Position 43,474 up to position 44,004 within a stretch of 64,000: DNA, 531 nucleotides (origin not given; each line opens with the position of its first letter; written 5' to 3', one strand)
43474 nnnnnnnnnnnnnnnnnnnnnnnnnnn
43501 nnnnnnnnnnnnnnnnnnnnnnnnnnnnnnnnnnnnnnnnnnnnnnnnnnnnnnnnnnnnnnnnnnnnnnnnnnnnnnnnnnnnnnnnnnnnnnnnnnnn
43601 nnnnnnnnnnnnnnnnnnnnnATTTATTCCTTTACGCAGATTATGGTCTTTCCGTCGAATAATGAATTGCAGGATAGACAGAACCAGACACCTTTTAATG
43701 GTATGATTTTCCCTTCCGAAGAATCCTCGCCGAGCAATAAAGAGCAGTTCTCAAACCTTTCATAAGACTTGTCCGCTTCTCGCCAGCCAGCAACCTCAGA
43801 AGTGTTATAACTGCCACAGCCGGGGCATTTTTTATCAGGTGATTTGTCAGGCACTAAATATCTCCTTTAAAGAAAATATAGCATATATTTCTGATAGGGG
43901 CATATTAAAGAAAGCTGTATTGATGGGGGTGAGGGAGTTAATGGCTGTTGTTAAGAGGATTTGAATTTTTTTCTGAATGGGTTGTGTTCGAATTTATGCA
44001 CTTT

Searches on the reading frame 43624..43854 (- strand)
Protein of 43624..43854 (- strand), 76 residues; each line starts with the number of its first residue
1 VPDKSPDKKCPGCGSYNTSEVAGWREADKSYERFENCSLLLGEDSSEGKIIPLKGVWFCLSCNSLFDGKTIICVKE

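Call 34: search_protein_families(library=pfam, proteins=[window:43624-43854:-], max_evalue=0.01)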
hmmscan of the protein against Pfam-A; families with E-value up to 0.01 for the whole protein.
window:43624-43854:- (76 aa): 1 family
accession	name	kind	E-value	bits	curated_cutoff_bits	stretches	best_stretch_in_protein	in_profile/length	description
PF23451.1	Zn_ribbon_PaaD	-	0.00063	19.8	27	0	7-21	14-28/53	PaaD zinc beta ribbon domain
